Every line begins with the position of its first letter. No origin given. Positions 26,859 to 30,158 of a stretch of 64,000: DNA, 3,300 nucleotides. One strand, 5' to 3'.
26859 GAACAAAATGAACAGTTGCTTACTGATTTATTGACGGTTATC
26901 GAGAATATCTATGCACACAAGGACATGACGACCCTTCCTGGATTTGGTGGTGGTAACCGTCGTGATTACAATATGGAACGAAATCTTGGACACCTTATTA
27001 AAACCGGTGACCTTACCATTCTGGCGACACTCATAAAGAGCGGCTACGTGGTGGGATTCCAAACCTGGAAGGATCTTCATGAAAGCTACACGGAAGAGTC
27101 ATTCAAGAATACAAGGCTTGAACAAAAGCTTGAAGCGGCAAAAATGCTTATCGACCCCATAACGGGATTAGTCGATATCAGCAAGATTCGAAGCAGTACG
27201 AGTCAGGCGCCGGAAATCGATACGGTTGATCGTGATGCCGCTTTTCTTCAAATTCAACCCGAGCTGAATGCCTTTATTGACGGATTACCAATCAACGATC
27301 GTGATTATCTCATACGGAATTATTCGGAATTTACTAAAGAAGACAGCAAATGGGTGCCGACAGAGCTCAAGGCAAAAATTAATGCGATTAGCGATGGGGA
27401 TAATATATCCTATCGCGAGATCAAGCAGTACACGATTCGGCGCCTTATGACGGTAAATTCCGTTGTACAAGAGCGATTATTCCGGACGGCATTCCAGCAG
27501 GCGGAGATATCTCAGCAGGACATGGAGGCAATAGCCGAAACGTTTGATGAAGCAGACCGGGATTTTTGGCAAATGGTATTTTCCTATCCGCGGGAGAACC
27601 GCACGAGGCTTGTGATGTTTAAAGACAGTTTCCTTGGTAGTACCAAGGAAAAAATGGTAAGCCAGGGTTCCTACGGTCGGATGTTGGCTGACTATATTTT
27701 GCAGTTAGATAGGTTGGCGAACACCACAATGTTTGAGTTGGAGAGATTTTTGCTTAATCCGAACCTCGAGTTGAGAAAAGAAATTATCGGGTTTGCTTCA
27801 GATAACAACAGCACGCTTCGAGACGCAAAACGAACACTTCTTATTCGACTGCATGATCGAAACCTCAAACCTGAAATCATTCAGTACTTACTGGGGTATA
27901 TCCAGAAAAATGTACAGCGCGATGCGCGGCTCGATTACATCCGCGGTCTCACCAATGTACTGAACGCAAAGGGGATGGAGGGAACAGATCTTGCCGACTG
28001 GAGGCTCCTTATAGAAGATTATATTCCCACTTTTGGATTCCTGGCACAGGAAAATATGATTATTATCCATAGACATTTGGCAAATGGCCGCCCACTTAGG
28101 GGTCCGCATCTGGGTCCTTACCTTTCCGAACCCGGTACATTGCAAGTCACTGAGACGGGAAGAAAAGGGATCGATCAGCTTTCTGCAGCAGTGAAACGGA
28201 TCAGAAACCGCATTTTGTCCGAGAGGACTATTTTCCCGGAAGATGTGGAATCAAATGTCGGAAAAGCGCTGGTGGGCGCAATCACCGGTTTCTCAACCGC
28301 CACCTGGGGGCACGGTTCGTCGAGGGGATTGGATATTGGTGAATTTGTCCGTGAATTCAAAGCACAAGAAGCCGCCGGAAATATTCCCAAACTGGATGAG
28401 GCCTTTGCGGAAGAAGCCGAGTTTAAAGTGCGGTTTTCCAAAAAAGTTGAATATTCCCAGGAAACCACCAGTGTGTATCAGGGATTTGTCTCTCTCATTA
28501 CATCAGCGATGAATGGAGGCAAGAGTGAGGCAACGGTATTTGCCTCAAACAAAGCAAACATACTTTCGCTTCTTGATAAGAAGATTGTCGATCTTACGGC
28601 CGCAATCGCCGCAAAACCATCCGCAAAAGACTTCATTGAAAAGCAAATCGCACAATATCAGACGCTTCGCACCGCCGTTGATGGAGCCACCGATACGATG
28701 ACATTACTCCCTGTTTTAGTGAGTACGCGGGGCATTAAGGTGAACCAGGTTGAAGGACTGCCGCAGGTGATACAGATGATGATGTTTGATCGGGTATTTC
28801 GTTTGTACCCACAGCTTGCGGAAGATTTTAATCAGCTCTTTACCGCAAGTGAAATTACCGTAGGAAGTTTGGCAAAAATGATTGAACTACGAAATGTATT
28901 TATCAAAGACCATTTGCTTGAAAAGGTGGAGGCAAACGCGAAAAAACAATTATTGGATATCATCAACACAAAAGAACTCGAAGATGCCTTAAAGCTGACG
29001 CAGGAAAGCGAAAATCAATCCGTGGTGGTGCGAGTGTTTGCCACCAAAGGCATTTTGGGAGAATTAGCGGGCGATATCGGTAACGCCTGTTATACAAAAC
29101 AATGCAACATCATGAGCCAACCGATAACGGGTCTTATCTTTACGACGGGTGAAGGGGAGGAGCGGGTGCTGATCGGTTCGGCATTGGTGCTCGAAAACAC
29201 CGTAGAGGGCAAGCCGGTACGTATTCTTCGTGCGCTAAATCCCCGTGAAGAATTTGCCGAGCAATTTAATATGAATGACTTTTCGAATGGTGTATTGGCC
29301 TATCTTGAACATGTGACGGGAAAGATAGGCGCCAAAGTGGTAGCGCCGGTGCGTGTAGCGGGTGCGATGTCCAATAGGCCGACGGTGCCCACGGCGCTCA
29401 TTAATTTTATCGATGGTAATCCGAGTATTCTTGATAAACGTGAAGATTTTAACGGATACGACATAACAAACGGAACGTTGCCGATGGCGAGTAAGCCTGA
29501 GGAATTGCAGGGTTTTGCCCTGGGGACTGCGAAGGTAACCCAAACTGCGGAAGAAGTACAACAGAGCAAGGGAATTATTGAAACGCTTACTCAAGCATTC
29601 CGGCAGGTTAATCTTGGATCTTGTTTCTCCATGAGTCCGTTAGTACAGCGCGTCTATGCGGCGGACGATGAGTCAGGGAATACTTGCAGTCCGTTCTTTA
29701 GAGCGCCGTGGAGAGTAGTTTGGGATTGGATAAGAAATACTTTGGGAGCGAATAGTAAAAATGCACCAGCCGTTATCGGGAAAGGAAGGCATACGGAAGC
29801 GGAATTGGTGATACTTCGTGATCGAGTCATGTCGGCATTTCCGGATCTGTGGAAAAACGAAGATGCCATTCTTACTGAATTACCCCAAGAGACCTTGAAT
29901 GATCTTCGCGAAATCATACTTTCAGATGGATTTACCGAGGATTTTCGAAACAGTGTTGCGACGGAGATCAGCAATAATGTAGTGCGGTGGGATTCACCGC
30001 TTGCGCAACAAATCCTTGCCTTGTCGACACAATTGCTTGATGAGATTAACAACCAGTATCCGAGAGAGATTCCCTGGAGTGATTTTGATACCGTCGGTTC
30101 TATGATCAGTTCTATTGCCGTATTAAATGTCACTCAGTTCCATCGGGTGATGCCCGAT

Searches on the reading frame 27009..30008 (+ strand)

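Call 10: search_protein_families(library=pfam, proteins=[window:27009-30008:+], max_evalue=1)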
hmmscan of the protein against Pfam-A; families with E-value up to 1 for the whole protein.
window:27009-30008:+ (1000 aa): 4 families
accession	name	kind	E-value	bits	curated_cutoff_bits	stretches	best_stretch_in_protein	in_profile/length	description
PF21064.2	Reovirus_L2_N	-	0.18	12.3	27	0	67-121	45-99/142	Reovirus core-spike protein lambda-2 (L2), N-terminal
PF16152.10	DUF4860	-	0.18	12.2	25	1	637-694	11-67/98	Domain of unknown function (DUF4860)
PF00647.24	EF1G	-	0.18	12.1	23.3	0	158-205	19-65/107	Elongation factor 1 gamma, conserved domain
PF23875.1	DUF7229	-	0.22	12.1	27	1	106-176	17-84/90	Domain of unknown function (DUF7229)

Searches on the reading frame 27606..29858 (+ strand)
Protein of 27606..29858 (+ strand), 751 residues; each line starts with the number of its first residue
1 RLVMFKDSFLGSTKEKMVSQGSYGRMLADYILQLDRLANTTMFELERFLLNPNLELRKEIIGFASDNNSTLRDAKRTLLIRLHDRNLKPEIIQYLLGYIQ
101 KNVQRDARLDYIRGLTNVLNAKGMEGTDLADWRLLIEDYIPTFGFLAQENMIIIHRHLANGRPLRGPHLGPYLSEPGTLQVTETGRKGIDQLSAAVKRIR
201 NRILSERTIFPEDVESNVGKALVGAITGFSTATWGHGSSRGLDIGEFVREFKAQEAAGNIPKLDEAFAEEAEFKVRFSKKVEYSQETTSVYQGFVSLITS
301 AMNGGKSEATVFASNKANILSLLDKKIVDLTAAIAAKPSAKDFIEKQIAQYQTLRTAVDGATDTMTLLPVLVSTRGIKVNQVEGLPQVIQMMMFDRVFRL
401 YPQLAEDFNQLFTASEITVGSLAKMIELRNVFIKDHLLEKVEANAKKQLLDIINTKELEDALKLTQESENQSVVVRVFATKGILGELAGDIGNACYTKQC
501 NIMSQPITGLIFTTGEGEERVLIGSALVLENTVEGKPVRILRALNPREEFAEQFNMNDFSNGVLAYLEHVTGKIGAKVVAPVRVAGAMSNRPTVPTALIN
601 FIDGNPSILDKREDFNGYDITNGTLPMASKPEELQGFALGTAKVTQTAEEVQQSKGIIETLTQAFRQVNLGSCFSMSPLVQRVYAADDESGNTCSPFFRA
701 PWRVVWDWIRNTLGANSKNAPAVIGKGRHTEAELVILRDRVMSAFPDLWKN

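Call 88: search_protein_families(library=ncbifam, proteins=[window:27606-29858:+], max_evalue=0.05)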
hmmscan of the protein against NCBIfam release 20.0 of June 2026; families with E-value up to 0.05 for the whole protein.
window:27606-29858:+ (751 aa): 3 families
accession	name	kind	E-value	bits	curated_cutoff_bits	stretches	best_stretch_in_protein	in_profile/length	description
NF053702.1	TrHdxCHCADhChcB1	equivalog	0.0042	16.5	400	1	293-378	4-94/250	trans-4-hydroxycyclohexanecarboxylate dehydrogenase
NF052558.1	MBtsdlDhBudC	equivalog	0.0052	16.4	270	1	292-380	2-91/250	meso-2,3-butanediol dehydrogenase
NF005402.0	PRK06949.1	equivalog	0.0079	15.4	358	1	292-381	8-100/260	SDR family oxidoreductase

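Call 89: search_protein_families(library=padloc, proteins=[window:27606-29858:+], max_evalue=0.01)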
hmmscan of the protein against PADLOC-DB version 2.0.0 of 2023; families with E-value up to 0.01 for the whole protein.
window:27606-29858:+ (751 aa): 0 families
